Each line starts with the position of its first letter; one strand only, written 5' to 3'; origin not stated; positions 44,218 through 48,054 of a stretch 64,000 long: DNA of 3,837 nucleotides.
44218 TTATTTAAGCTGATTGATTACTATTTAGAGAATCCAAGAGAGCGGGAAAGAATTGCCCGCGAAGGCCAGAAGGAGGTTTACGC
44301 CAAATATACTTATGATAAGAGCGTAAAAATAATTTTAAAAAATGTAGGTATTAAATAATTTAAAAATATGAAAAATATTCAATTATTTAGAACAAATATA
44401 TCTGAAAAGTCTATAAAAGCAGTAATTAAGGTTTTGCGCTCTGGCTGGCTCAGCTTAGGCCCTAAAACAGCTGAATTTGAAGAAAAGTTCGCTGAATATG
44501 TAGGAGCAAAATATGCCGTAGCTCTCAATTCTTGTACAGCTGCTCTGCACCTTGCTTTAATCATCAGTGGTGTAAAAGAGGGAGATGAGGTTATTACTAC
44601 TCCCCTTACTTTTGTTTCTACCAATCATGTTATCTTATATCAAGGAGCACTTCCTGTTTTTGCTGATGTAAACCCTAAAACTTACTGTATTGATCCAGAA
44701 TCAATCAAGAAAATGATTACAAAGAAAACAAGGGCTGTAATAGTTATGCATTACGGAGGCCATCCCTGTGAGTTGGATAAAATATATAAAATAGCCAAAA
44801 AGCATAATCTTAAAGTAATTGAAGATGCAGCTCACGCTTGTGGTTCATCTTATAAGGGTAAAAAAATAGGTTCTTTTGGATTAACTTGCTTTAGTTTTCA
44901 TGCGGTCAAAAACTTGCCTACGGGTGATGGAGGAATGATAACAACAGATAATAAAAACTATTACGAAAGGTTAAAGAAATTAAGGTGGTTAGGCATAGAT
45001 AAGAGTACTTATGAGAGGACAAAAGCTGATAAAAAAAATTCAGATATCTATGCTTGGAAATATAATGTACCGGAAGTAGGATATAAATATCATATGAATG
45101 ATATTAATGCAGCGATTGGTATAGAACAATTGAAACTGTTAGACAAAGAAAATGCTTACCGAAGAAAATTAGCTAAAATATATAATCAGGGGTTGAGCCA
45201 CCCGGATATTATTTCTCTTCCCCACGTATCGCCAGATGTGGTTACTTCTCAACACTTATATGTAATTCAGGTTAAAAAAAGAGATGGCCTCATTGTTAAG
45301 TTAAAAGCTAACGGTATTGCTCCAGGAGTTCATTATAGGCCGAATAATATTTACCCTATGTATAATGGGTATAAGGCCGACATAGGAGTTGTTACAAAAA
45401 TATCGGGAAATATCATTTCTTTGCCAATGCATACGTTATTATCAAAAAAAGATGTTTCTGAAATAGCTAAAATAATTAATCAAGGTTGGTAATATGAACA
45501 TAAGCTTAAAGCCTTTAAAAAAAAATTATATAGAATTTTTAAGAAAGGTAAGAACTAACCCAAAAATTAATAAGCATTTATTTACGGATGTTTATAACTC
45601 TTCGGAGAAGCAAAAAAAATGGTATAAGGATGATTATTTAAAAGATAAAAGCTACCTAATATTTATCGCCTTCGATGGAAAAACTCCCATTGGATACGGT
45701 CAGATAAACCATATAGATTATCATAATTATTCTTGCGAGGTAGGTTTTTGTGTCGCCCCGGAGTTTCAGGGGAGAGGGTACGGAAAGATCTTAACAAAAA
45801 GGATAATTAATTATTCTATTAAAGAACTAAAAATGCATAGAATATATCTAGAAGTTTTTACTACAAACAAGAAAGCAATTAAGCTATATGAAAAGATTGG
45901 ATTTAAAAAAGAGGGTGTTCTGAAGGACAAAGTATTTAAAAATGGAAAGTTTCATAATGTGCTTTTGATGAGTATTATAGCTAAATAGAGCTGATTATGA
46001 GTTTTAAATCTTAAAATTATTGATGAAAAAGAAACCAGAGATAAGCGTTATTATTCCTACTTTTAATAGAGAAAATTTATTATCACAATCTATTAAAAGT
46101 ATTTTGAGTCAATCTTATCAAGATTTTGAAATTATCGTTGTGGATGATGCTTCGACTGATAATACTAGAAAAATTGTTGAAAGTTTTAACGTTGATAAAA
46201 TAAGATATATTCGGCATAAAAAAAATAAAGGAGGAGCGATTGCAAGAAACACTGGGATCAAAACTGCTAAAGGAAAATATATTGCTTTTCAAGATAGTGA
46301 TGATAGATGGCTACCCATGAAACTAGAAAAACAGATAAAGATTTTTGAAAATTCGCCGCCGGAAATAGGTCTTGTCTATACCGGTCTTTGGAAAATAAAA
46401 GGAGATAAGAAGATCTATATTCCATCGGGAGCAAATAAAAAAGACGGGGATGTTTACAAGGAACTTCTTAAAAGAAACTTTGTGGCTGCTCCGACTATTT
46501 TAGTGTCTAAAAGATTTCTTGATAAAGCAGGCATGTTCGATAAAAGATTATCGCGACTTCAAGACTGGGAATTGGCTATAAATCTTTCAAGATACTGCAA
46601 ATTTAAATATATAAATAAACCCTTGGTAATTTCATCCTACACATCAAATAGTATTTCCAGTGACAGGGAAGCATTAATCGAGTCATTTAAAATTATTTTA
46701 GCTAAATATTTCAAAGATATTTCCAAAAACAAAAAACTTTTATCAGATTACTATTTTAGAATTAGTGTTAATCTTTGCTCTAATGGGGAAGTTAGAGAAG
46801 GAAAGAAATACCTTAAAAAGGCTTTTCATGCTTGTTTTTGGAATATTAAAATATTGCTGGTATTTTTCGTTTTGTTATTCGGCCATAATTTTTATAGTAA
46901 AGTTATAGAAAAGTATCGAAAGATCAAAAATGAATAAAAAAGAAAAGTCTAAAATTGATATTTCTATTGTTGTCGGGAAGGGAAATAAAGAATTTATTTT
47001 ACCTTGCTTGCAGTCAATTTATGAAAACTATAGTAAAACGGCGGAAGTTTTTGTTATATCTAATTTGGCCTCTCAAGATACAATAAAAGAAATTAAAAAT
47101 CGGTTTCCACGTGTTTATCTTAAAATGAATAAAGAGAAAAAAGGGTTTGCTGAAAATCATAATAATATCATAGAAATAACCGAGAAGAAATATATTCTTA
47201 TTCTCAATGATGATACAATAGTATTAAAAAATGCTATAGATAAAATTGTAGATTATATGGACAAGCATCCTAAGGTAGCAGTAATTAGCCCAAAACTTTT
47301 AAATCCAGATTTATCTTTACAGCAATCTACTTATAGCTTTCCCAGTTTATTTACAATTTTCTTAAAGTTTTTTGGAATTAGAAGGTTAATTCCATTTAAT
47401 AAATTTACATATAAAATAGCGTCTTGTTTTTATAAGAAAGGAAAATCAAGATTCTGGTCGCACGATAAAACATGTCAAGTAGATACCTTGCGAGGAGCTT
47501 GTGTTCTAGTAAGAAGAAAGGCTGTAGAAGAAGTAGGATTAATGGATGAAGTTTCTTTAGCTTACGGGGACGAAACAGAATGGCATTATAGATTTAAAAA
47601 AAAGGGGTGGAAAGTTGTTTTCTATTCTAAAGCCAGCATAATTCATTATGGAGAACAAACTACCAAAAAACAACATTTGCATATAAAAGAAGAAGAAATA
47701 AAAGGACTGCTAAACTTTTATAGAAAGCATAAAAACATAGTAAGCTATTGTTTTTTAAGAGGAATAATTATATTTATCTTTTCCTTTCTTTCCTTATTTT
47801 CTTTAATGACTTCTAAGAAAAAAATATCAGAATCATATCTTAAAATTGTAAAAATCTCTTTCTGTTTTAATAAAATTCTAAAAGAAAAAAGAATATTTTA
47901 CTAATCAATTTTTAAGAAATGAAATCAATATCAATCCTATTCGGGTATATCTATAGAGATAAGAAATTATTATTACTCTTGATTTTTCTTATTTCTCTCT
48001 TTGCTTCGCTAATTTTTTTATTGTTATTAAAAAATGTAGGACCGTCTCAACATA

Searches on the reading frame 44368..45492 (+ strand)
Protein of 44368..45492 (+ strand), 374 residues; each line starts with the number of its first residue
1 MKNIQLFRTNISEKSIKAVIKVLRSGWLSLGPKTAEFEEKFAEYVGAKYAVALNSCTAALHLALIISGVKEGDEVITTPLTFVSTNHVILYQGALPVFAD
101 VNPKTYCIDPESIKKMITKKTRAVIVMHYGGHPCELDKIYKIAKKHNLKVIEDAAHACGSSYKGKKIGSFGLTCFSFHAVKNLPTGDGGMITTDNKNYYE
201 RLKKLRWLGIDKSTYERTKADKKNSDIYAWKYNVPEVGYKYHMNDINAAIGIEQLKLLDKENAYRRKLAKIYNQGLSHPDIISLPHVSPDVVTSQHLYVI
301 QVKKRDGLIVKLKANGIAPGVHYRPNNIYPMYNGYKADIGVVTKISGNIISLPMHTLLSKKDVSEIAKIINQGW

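Call 54: search_protein_families(library=pfam, proteins=[window:44368-45492:+], max_evalue=0.00001)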
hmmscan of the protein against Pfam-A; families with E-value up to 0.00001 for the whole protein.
window:44368-45492:+ (374 aa): 4 families
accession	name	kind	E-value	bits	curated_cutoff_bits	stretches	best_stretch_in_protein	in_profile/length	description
PF01041.23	DegT_DnrJ_EryC1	-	2.4e-116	389.4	19.8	1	11-370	3-359/360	DegT/DnrJ/EryC1/StrS aminotransferase family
PF01053.26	Cys_Met_Meta_PP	-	2.4e-07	30.1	27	1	32-160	52-180/381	Cys/Met metabolism PLP-dependent enzyme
PF00155.27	Aminotran_1_2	-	3.6e-07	30.1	19.7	1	33-159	41-191/361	Aminotransferase class I and II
PF01212.27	Beta_elim_lyase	-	5e-06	26.5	27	1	32-158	32-173/288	Beta-eliminating lyase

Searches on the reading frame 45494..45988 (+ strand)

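Call 54: search_protein_families(library=pfam, proteins=[window:45494-45988:+], max_evalue=0.00001)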
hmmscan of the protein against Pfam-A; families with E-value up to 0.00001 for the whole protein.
window:45494-45988:+ (164 aa): 7 families
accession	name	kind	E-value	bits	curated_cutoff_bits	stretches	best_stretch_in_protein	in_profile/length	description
PF00583.31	Acetyltransf_1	-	9.3e-21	74.7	20.7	1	34-137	13-116/116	Acetyltransferase (GNAT) family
PF13302.13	Acetyltransf_3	-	5.1e-17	63.3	25.4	1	5-138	4-138/138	Acetyltransferase (GNAT) domain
PF13508.13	Acetyltransf_7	-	6.8e-15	55.6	27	1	54-139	3-84/84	Acetyltransferase (GNAT) domain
PF13420.13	Acetyltransf_4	-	1.2e-13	51.8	24.3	1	13-153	9-150/155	Acetyltransferase (GNAT) domain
PF13673.13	Acetyltransf_10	-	3.9e-11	43.5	23.6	1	48-140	25-110/128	Acetyltransferase (GNAT) domain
PF08445.16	FR47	-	1.8e-10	41.1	22.1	1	85-140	27-80/86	FR47-like protein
PF13523.12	Acetyltransf_8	-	6.2e-09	36.1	27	1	37-141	28-141/145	Acetyltransferase (GNAT) domain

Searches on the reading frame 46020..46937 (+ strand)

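Call 54: search_protein_families(library=pfam, proteins=[window:46020-46937:+], max_evalue=0.00001)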
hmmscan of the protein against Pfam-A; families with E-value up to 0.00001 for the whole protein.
window:46020-46937:+ (305 aa): 3 families
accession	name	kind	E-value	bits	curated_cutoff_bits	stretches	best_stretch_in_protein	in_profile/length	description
PF00535.33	Glycos_transf_2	-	7.1e-40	137.1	23.3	1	9-132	1-128/168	Glycosyl transferase family 2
PF10111.15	Glyco_tranf_2_2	-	1.4e-17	64.6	27.3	1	9-247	1-248/276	Glycosyltransferase like family 2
PF13641.12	Glyco_tranf_2_3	-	4.4e-12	46.9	27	1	6-118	1-118/230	Glycosyltransferase like family 2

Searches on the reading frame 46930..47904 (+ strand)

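Call 54: search_protein_families(library=pfam, proteins=[window:46930-47904:+], max_evalue=0.00001)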
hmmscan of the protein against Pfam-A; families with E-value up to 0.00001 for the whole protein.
window:46930-47904:+ (324 aa): 3 families
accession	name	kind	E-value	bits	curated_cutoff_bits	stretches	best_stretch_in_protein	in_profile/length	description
PF13641.12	Glyco_tranf_2_3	-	2.1e-18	67.6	27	1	18-244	11-216/230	Glycosyltransferase like family 2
PF00535.33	Glycos_transf_2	-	1.7e-13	51.3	23.3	1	20-124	10-117/168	Glycosyl transferase family 2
PF13632.12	Glyco_trans_2_3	-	3.2e-10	40.6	27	1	88-288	1-172/198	Glycosyl transferase family group 2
